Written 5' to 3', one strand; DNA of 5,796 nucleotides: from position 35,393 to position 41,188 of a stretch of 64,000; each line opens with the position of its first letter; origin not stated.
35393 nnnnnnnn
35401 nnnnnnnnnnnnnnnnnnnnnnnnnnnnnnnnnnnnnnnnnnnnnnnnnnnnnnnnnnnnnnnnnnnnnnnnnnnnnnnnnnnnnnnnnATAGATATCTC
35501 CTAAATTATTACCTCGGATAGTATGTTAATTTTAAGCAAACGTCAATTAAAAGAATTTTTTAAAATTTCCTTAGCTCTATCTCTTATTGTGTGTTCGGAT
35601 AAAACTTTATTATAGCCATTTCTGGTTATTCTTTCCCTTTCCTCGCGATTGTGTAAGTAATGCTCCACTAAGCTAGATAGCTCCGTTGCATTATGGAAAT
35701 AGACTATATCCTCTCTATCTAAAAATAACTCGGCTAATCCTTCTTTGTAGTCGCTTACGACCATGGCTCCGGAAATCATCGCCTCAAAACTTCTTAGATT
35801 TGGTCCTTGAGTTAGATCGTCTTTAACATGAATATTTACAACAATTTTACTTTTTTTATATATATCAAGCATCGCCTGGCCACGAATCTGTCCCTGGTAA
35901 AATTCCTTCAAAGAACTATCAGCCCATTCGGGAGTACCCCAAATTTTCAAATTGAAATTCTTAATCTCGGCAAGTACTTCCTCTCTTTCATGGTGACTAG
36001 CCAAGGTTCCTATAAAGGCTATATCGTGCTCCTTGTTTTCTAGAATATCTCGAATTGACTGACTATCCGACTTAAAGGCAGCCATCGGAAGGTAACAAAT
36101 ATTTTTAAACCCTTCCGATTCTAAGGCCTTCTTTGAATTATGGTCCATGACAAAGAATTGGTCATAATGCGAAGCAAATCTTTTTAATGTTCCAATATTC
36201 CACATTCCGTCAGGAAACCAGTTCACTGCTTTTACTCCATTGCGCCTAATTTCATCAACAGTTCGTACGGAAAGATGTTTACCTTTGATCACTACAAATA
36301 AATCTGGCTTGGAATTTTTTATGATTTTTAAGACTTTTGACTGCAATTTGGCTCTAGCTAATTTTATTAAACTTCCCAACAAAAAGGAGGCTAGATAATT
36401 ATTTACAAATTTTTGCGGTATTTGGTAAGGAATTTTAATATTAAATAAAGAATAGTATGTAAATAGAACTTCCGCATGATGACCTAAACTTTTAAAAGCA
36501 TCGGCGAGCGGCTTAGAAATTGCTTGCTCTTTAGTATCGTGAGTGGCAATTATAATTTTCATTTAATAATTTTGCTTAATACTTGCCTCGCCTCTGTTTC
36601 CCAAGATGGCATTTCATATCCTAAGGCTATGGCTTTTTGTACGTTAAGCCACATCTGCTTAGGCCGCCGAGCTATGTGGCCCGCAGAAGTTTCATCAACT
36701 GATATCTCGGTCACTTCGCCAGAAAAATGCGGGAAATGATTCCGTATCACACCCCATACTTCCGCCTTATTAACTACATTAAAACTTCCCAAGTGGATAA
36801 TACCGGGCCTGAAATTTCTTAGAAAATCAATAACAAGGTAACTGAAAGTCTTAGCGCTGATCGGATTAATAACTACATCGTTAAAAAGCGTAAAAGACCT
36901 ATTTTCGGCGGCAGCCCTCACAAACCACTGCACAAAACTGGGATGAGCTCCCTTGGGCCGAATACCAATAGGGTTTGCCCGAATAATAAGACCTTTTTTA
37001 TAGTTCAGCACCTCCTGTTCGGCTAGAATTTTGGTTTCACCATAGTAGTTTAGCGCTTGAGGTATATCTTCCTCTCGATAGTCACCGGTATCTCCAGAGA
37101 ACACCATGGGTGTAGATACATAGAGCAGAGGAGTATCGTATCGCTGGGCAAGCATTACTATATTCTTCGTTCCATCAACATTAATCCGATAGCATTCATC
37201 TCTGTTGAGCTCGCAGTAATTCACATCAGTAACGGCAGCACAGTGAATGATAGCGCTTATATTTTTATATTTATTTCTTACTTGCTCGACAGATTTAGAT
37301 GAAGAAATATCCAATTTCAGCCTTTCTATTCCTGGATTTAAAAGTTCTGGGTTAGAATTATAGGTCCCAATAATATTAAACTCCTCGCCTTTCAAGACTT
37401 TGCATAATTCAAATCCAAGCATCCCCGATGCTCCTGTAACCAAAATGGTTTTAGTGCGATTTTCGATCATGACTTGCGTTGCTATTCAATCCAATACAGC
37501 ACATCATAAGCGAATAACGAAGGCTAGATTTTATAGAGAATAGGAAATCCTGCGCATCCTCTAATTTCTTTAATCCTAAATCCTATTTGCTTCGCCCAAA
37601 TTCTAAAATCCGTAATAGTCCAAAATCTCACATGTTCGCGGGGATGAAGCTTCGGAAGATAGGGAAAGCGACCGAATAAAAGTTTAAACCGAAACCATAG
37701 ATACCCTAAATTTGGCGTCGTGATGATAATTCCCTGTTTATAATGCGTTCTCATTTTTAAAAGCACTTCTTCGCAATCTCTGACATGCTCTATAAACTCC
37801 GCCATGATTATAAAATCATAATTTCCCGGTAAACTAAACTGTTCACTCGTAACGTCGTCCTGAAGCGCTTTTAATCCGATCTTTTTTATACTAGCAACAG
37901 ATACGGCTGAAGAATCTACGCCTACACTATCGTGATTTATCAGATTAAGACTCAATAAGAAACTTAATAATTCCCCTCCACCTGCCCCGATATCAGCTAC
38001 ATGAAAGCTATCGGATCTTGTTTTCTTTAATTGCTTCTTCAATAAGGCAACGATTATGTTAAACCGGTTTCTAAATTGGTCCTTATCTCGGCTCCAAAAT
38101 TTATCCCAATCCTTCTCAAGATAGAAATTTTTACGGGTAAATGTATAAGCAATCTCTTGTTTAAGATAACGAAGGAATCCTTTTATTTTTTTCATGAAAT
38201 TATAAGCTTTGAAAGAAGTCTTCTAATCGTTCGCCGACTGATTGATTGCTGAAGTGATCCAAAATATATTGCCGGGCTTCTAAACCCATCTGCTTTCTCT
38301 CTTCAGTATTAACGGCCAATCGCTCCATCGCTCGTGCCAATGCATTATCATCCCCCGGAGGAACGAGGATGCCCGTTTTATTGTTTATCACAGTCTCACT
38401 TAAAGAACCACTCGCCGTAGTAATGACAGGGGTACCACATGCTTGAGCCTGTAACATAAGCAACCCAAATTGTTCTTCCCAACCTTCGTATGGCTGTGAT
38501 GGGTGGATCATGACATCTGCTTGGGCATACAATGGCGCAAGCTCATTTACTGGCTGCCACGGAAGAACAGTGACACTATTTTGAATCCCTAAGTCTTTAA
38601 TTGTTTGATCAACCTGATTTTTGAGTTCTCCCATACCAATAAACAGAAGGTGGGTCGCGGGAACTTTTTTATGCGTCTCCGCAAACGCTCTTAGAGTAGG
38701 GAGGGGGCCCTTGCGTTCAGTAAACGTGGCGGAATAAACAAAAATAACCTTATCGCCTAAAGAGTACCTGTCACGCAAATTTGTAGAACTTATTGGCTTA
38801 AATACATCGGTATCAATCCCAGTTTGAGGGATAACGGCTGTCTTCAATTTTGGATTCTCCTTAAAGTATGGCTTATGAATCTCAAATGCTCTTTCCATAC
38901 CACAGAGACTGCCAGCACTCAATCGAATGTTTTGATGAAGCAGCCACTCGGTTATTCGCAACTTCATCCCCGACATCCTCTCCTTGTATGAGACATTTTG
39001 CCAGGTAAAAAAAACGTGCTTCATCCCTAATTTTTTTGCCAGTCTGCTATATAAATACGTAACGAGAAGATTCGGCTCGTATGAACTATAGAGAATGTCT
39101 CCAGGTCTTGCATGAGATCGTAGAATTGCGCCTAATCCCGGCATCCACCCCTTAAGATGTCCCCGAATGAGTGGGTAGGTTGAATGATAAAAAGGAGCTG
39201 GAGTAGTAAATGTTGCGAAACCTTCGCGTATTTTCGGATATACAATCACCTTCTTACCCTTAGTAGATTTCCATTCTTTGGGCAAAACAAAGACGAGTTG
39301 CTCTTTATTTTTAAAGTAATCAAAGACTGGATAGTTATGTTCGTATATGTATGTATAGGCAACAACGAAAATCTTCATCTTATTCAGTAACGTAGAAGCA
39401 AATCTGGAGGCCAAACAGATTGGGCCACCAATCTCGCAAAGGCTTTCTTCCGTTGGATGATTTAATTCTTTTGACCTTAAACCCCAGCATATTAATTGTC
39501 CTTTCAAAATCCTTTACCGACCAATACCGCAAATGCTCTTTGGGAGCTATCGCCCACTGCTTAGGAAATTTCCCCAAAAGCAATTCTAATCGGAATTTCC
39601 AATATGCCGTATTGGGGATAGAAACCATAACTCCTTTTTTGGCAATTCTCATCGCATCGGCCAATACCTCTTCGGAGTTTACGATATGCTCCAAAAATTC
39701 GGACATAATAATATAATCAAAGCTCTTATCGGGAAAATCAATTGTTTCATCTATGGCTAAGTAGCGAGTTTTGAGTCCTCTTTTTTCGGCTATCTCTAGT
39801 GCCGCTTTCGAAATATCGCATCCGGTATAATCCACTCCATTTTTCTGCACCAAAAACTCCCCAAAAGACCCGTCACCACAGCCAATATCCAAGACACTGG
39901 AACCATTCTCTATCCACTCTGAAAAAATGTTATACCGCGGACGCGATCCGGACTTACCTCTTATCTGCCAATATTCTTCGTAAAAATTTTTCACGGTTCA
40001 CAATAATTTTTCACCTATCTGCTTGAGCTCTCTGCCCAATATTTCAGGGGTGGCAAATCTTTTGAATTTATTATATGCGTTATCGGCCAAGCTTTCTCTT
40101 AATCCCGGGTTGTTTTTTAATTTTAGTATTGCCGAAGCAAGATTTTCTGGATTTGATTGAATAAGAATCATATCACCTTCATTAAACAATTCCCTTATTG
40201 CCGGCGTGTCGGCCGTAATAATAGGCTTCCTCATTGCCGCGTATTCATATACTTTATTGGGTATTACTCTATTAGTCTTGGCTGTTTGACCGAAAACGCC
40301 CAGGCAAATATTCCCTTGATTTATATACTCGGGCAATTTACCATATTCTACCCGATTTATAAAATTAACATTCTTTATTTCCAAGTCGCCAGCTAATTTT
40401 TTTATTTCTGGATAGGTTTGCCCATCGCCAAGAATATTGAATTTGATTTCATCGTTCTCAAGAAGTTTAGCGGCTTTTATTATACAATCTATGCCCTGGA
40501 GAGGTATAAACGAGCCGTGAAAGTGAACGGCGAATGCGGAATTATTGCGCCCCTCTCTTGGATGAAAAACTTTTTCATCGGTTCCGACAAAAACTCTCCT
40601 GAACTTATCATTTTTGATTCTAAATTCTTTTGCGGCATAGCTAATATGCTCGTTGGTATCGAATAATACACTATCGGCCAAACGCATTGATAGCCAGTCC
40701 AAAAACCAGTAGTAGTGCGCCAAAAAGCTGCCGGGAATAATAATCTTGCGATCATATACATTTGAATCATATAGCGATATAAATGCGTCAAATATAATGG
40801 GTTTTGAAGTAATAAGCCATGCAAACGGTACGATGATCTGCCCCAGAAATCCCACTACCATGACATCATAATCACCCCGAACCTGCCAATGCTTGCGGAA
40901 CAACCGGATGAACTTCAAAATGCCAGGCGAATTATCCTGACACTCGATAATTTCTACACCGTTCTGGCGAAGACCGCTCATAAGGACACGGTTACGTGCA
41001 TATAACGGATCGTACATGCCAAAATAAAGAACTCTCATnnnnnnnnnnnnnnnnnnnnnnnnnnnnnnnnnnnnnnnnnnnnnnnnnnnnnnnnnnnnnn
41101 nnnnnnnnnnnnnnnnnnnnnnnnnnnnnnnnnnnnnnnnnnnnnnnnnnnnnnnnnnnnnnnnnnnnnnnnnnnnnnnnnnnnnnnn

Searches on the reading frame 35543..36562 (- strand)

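Call 52: search_protein_families(library=pfam, proteins=[window:35543-36562:-], max_evalue=0.00001)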
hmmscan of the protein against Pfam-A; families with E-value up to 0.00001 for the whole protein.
window:35543-36562:- (339 aa): 2 families
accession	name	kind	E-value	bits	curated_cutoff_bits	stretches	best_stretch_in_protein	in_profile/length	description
PF13524.12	Glyco_trans_1_2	-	3.4e-32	111.8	25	1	195-334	4-143/144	Glycosyl transferase-like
PF00534.26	Glycos_transf_1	-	3.1e-06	27.3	26.4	0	259-318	110-171/172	Glycosyl transferases group 1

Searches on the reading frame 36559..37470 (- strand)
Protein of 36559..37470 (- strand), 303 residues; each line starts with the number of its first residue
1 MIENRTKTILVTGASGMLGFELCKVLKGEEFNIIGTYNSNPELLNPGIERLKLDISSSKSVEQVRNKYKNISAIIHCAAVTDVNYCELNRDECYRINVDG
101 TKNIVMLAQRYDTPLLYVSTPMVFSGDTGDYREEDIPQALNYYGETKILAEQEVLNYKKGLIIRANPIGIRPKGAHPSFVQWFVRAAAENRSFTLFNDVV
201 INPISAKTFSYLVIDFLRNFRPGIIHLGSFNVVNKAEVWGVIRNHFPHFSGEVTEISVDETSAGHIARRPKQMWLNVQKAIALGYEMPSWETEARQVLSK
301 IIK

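Call 52: search_protein_families(library=pfam, proteins=[window:36559-37470:-], max_evalue=0.00001)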
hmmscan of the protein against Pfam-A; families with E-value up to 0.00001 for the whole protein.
window:36559-37470:- (303 aa): 6 families
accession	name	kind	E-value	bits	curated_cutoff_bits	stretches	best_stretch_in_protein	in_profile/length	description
PF04321.23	RmlD_sub_bind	-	4.3e-45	154.4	27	1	8-300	2-284/287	RmlD substrate binding domain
PF01370.27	Epimerase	-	1.2e-23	84.2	20.9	1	9-198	1-204/240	NAD dependent epimerase/dehydratase family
PF07993.18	NAD_binding_4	-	2e-12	47.2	20.1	1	62-170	80-209/258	Male sterility protein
PF01073.25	3Beta_HSD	-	1.9e-11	44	22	1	10-156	1-159/280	3-beta hydroxysteroid dehydrogenase/isomerase family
PF02719.21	Polysacc_synt_2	-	4.3e-10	39.7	20.2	1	9-155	1-150/293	Polysaccharide biosynthesis protein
PF16363.11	GDP_Man_Dehyd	-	1.1e-07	32.1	27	1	10-159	1-169/332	GDP-mannose 4,6 dehydratase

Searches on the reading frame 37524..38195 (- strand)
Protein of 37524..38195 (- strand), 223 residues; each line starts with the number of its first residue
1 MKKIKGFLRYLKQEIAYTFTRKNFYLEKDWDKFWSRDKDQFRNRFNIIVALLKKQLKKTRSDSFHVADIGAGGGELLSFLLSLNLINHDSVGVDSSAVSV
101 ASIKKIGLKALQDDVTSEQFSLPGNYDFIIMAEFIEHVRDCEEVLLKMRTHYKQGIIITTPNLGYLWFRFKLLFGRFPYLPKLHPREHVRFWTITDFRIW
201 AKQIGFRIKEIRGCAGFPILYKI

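Call 52: search_protein_families(library=pfam, proteins=[window:37524-38195:-], max_evalue=0.00001)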
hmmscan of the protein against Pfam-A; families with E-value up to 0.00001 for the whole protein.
window:37524-38195:- (223 aa): 5 families
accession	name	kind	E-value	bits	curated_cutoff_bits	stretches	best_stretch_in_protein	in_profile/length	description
PF13489.12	Methyltransf_23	-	1.2e-13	51.6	27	1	43-208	4-161/164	Methyltransferase domain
PF07021.18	MetW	-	2.6e-12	47.2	21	1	62-210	13-164/193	Methionine biosynthesis protein MetW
PF08242.18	Methyltransf_12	-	4.7e-09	37.3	30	1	68-155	2-95/98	Methyltransferase domain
PF13847.12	Methyltransf_31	-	2.5e-06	27.7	27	1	64-159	5-108/145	Methyltransferase domain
PF13649.12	Methyltransf_25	-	6.5e-06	27.2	27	1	66-155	1-96/97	Methyltransferase domain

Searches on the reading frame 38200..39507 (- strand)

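Call 52: search_protein_families(library=pfam, proteins=[window:38200-39507:-], max_evalue=0.00001)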
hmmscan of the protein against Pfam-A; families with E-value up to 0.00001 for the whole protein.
window:38200-39507:- (435 aa): 4 families
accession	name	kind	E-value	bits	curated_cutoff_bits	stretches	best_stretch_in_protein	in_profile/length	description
PF00534.26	Glycos_transf_1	-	1.3e-35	122.9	26.4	1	251-413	13-171/172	Glycosyl transferases group 1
PF13692.12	Glyco_trans_1_4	-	5.9e-29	101.6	27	1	255-398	3-140/142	Glycosyl transferases group 1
PF13524.12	Glyco_trans_1_2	-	3.1e-07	30.9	25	1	313-428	30-142/144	Glycosyl transferase-like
PF20706.3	GT4-conflict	-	3.1e-07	30.1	26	1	270-420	216-377/385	Family 4 Glycosyltransferase in conflict systems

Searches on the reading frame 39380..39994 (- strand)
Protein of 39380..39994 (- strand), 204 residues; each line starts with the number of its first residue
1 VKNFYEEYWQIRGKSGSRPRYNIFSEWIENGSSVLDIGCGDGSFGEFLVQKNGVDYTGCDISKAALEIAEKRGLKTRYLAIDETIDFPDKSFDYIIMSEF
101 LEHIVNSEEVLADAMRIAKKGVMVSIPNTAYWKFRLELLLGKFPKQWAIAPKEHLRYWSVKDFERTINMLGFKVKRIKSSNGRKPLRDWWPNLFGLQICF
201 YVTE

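Call 73: search_protein_families(library=pfam, proteins=[window:39380-39994:-], max_evalue=0.01)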
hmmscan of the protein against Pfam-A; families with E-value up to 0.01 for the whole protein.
window:39380-39994:- (204 aa): 12 families
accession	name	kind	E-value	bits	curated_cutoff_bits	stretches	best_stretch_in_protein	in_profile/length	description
PF07021.18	MetW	-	4.3e-30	105.2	21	1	18-201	1-192/193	Methionine biosynthesis protein MetW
PF13489.12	Methyltransf_23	-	1.3e-19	71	27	1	24-174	16-161/164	Methyltransferase domain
PF08241.18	Methyltransf_11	-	8.1e-16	58.9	21.2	1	35-123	1-92/95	Methyltransferase domain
PF08242.18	Methyltransf_12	-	3.5e-15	56.9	30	1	35-122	1-96/98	Methyltransferase domain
PF13649.12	Methyltransf_25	-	4.3e-15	56.6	27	1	34-121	1-96/97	Methyltransferase domain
PF13847.12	Methyltransf_31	-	1.3e-13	51.3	27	1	29-130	2-113/145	Methyltransferase domain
PF01209.24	Ubie_methyltran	-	3.5e-06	27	20.1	1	30-126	47-151/233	ubiE/COQ5 methyltransferase family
PF05175.20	MTS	-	7.3e-06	26.2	23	1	31-97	32-104/170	Methyltransferase small domain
PF02353.26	CMAS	-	2.1e-05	24.4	27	1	28-105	60-141/273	Mycolic acid cyclopropane synthetase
PF03141.22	Methyltransf_29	-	6.8e-05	22.1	23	1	31-99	118-189/506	Putative S-adenosyl-L-methionine-dependent methyltransferase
PF01728.25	FtsJ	-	0.0013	19.2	24.1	1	28-94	19-82/181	FtsJ-like methyltransferase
PF12847.13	Methyltransf_18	-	0.0098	16.3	27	0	20-72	4-57/151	Methyltransferase domain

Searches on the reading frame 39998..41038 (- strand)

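Call 52: search_protein_families(library=pfam, proteins=[window:39998-41038:-], max_evalue=0.00001)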
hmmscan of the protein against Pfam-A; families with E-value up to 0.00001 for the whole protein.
window:39998-41038:- (346 aa): 3 families
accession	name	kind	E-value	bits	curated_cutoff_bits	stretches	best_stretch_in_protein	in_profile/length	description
PF00534.26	Glycos_transf_1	-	1.6e-20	73.8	26.4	1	159-323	6-171/172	Glycosyl transferases group 1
PF13692.12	Glyco_trans_1_4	-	6.1e-17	62.6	27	1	171-309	4-141/142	Glycosyl transferases group 1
PF13524.12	Glyco_trans_1_2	-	9.7e-16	58.5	25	1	193-330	12-134/144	Glycosyl transferase-like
